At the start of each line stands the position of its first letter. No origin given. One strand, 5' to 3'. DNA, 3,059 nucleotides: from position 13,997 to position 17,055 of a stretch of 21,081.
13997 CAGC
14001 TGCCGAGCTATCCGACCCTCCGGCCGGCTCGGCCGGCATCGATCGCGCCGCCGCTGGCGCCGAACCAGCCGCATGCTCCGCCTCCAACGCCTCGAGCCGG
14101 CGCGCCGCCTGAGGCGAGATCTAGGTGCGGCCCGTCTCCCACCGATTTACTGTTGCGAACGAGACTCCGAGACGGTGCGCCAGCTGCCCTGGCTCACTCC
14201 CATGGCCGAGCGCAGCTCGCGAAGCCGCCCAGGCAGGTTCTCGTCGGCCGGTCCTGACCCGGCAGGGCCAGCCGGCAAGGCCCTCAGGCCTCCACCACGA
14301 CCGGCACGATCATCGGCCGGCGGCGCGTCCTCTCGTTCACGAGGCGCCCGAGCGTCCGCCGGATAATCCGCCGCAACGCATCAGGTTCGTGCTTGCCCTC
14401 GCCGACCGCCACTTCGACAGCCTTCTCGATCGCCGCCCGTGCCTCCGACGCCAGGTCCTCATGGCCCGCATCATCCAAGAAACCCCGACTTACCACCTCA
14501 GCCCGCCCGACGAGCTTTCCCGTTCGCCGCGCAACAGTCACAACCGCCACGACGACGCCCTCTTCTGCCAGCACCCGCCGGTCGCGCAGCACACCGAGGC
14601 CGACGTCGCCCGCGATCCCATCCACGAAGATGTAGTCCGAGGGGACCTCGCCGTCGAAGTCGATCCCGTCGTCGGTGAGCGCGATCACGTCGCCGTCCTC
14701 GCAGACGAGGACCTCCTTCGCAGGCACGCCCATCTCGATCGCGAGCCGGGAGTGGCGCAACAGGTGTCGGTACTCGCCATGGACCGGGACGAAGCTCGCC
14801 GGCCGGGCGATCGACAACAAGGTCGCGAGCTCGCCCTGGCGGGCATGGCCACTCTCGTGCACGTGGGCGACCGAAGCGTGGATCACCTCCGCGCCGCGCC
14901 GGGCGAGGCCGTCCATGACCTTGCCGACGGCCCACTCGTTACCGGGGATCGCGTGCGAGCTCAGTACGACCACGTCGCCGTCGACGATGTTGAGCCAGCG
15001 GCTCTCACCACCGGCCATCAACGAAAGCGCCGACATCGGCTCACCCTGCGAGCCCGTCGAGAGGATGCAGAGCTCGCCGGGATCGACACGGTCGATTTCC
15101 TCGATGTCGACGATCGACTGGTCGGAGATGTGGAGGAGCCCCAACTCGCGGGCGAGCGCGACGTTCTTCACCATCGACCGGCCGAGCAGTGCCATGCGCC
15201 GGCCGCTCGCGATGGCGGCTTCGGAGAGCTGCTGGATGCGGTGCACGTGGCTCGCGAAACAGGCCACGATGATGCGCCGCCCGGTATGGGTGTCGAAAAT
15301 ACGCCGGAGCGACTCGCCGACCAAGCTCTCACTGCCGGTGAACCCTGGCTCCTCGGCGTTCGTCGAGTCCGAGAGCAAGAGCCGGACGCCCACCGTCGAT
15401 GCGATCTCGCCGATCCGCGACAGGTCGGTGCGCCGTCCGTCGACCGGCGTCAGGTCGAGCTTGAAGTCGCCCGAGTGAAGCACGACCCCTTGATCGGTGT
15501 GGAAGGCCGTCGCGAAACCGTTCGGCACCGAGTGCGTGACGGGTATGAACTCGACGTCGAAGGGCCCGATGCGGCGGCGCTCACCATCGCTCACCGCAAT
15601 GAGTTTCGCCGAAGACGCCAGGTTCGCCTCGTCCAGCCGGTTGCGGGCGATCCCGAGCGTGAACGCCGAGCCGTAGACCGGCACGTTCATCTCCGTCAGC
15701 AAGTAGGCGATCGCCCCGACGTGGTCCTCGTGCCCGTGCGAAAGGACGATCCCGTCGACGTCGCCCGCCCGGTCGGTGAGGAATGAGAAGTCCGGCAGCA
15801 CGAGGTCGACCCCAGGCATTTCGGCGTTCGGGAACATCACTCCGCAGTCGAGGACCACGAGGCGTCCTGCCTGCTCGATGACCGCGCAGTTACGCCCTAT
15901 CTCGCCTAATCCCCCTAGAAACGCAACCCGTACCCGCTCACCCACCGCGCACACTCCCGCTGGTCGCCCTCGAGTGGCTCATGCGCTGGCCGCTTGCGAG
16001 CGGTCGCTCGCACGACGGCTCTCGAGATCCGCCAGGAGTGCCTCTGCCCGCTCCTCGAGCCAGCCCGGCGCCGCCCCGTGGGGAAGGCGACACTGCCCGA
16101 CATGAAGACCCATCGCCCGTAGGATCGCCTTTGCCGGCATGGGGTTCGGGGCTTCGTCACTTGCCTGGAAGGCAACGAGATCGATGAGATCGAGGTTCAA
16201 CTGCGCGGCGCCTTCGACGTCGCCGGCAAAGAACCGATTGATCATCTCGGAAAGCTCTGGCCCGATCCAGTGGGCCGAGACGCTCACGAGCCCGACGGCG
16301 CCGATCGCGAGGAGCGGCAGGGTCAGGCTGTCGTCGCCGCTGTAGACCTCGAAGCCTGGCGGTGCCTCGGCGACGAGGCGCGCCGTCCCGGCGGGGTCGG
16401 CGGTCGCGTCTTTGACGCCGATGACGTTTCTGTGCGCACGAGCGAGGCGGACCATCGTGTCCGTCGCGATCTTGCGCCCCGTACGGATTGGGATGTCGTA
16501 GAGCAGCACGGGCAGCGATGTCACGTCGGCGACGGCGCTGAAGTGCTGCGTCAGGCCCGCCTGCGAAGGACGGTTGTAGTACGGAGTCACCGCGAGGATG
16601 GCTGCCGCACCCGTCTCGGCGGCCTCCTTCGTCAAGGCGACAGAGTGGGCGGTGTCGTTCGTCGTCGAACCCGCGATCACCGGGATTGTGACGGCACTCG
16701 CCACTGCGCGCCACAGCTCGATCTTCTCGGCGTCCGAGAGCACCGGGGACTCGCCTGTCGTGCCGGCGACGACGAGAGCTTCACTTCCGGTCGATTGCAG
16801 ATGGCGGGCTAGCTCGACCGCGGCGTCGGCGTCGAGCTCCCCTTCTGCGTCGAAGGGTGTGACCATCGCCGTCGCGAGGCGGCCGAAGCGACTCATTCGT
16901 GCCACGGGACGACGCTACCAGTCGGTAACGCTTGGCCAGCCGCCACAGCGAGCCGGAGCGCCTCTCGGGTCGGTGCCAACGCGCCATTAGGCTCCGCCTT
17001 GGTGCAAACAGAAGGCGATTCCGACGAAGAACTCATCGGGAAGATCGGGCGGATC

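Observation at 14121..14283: Frameshifted XRE-family HTH gene between rnj and the LuxR-type regulator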

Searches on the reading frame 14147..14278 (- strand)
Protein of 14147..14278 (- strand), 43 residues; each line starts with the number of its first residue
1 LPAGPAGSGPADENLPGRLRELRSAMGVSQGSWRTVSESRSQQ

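Call 7: search_protein_families(library=pfam, max_evalue=1, proteins=[window:14150-14278:-])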
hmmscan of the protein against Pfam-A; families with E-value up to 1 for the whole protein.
seq(43 aa): 0 families
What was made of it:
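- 14147..14278 (-): 43-aa remnant ORF. Residues 1-30 are the authentic N-terminus plus HTH helices 1-2. From the deletion onward it is out of frame (…SQG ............*). No Pfam hit on its own (call 7).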

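Call 37: find_encoding_contigs(protein=window:14147-14278:-, flank=3000, max_places=6)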
Protein window:14147-14278:- (43 aa): no gene with exactly this product is on record in the collection.

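Call 42: list_cluster_members(proteins=[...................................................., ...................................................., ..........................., window:14150-14278:-, window:14150-14278:-, P0126, L010:2926-5514:+])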
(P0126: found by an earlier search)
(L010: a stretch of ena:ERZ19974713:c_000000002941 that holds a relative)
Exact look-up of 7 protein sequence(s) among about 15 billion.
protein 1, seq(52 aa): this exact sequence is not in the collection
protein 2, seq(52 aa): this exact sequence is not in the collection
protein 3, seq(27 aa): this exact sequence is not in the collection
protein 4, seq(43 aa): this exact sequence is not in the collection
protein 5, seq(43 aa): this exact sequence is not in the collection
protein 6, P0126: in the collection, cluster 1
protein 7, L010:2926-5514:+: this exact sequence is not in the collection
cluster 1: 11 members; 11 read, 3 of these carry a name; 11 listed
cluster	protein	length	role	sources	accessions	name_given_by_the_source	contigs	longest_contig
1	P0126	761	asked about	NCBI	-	-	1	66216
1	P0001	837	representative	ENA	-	-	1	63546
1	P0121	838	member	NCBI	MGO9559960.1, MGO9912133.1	MAG: ATP-binding protein [Acidimicrobiales bacterium]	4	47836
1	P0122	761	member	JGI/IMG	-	non-specific serine/threonine protein kinase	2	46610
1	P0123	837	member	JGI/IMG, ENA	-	predicted ATPase/DNA-binding CsgD family transcriptional regulator/transcriptional ...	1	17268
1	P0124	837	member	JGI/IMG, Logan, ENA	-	-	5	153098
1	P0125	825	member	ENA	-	-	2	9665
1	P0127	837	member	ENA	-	-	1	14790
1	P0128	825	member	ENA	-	-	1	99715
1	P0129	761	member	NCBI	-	-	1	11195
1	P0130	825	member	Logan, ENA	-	-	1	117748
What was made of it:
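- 14147..14278 (-): The product is absent from the protein collection (calls 37, 42).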

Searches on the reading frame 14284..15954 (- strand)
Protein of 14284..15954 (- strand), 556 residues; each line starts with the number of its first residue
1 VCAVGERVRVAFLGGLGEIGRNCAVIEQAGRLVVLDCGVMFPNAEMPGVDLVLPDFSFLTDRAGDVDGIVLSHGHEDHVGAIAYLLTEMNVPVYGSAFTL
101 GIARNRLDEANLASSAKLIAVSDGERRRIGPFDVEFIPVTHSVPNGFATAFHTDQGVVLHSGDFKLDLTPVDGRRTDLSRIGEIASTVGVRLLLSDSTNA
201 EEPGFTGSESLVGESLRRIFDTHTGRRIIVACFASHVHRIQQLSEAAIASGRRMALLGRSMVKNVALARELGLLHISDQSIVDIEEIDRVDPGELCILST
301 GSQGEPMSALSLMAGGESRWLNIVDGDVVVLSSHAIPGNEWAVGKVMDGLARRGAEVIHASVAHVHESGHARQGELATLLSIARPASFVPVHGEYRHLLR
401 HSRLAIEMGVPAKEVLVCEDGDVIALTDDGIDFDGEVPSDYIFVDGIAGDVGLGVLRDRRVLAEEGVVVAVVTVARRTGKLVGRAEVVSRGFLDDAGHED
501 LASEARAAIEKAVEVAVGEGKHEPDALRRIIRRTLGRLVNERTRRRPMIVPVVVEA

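Call 33: search_protein_families(library=ncbifam, max_evalue=0.001, proteins=[window:14284-15954:-])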
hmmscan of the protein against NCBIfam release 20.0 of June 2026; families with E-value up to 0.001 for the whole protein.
window:14284-15954:- (556 aa): 10 families
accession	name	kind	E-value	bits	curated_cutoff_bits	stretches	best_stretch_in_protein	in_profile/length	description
NF047419.1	RNase_J1_RnjA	exception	1.3e-172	575.3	820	1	8-555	2-548/549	ribonuclease J1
TIGR00649.1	MG423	subfamily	5.1e-154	513.7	400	1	9-553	2-545/546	RNase J family beta-CASP ribonuclease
TIGR03675.1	arCOG00543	equivalog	1.6e-11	43.2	580.2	1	6-100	173-264/631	beta-CASP ribonuclease aCPSF1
NF045584.1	cas14_MBL_CASP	equivalog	3.9e-06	25.5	800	1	8-105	1-91/612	type VII CRISPR-associated protein Cas14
NF008580.0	PRK11539.1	equivalog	2e-05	23.2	969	1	23-88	514-576/758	ComEC family protein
NF000439.2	blaAIM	exception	5.2e-05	23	675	1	32-102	62-133/303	AIM family subclass B3 metallo-beta-lactamase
NF001911.0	PRK00685.1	equivalog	0.00017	21.2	144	1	63-145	38-113/228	metal-dependent hydrolase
NF012229.1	bla_class_B_core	domain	0.00018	21.7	100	1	66-135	52-121/139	metallo-beta-lactamase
TIGR03413.1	GSH_gloB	equivalog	0.00024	20.6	200.8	1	58-99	36-77/248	hydroxyacylglutathione hydrolase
NF000287.1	SMB1_fam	exception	0.00033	20.1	400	0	48-136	65-162/280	SMB-1 family subclass B3 metallo-beta-lactamase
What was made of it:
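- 14284..15954 (-): rnj (RNase J). Its TGA stop (14286-14284) lies 5 nt upstream of the regulator's TTG start. NCBIfam TIGR00649 scores 513.7 bits against a cut-off of 400 (call 33).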

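Call 38: find_encoding_contigs(protein=window:14284-15945:-, flank=3500, max_places=10)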
Protein window:14284-15945:- (553 aa): 17 contigs read that carry it; 7 places shown.
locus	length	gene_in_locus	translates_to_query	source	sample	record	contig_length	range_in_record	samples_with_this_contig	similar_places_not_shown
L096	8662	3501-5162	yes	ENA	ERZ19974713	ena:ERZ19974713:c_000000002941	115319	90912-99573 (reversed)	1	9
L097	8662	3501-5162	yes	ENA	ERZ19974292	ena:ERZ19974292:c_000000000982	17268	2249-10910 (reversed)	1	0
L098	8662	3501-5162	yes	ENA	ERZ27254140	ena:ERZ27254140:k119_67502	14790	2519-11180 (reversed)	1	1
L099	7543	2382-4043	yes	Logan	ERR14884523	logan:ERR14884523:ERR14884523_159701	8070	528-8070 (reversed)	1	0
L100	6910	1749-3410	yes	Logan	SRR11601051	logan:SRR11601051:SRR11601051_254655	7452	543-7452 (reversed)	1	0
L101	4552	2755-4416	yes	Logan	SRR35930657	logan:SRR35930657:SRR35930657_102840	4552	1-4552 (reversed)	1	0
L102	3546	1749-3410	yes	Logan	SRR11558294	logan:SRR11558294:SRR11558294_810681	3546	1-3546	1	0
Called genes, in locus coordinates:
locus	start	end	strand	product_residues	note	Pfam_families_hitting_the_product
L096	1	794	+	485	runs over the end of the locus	PF00960:Neocarzinostat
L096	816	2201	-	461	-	PF01145:Band_7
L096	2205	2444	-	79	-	-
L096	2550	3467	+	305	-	PF00701:DHDPS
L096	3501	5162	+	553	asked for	PF00753:Lactamase_B, PF12706:Lactamase_B_2, PF22505:RNase_J_b_CASP, PF07521:RMMBL, PF17770:RNase_J_C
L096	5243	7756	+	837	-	PF01381:HTH_3, PF13560:HTH_31 (weak), PF13191:AAA_16 (weak), PF25872:HTH_77, PF17874:TPR_MalT (weak), PF13424:TPR_12 (weak), PF00196:GerE, PF08281:Sigma70_r4_2, +8 more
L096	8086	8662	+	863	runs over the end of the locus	PF17854:FtsK_alpha, PF01580:FtsK_SpoIIIE, PF09397:FtsK_gamma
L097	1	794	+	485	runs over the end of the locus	PF00960:Neocarzinostat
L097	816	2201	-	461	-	PF01145:Band_7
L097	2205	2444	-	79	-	-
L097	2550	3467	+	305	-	PF00701:DHDPS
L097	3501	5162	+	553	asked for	PF00753:Lactamase_B, PF12706:Lactamase_B_2, PF22505:RNase_J_b_CASP, PF07521:RMMBL, PF17770:RNase_J_C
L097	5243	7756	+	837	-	PF01381:HTH_3, PF13560:HTH_31 (weak), PF13191:AAA_16 (weak), PF25872:HTH_77, PF17874:TPR_MalT (weak), PF13424:TPR_12 (weak), PF00196:GerE, PF08281:Sigma70_r4_2, +8 more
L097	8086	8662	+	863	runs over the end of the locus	PF17854:FtsK_alpha, PF01580:FtsK_SpoIIIE, PF09397:FtsK_gamma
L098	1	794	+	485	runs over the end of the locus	PF00960:Neocarzinostat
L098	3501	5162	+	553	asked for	PF00753:Lactamase_B, PF12706:Lactamase_B_2, PF22505:RNase_J_b_CASP, PF07521:RMMBL, PF17770:RNase_J_C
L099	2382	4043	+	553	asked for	PF00753:Lactamase_B, PF12706:Lactamase_B_2, PF22505:RNase_J_b_CASP, PF07521:RMMBL, PF17770:RNase_J_C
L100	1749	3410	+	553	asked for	PF00753:Lactamase_B, PF12706:Lactamase_B_2, PF22505:RNase_J_b_CASP, PF07521:RMMBL, PF17770:RNase_J_C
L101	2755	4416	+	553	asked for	PF00753:Lactamase_B, PF12706:Lactamase_B_2, PF22505:RNase_J_b_CASP, PF07521:RMMBL, PF17770:RNase_J_C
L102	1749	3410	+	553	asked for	PF00753:Lactamase_B, PF12706:Lactamase_B_2, PF22505:RNase_J_b_CASP, PF07521:RMMBL, PF17770:RNase_J_C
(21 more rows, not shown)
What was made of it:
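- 14284..15954 (-): The identical protein occurs on 17 contigs (call 38).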

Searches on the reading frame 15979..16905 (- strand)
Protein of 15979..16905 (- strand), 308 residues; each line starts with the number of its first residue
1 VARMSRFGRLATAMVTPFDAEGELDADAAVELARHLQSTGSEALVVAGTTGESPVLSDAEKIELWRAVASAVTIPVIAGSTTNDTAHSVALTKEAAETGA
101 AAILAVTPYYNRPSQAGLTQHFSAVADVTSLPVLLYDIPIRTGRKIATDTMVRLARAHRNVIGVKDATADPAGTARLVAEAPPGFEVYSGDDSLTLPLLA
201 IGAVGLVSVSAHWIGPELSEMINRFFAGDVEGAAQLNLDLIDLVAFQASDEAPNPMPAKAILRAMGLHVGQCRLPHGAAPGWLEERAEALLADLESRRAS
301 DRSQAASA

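Call 33: search_protein_families(library=ncbifam, max_evalue=0.001, proteins=[window:15979-16905:-])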
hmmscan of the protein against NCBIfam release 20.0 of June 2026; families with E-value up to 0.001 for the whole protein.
window:15979-16905:- (308 aa): 7 families
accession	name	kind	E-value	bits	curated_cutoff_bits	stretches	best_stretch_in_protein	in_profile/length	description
TIGR00674.1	dapA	equivalog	2.9e-78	262.6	206.15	1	11-277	3-269/286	4-hydroxy-tetrahydrodipicolinate synthase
TIGR02313.1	HpaI-NOT-DapA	exception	8.7e-56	188.9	396.7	1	13-288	7-283/294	2,4-dihydroxyhept-2-ene-1,7-dioic acid aldolase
NF040954.1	Arch_KDGaldase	equivalog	7.2e-33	114.1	390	1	12-245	5-233/288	bifunctional 2-dehydro-3-deoxy-phosphogluconate/2-dehydro-3-deoxy-6-phosphogalactonate aldolase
NF003164.0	PRK04147.1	equivalog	1.6e-32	113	281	1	10-293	7-289/294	N-acetylneuraminate lyase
NF002958.0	PRK03620.1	subfamily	1.4e-26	93.1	278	1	15-191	19-192/307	5-dehydro-4-deoxyglucarate dehydratase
TIGR00683.1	nanA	equivalog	9.5e-26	90.8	382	1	12-295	6-289/293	N-acetylneuraminate lyase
TIGR03249.1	KdgD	equivalog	2.2e-21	76.2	373.95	1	14-170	16-170/299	5-dehydro-4-deoxyglucarate dehydratase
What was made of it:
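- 15979..16905 (-): dapA, upstream of rnj. TIGR00674 scores 262.6 bits against a cut-off of 206 (call 33).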
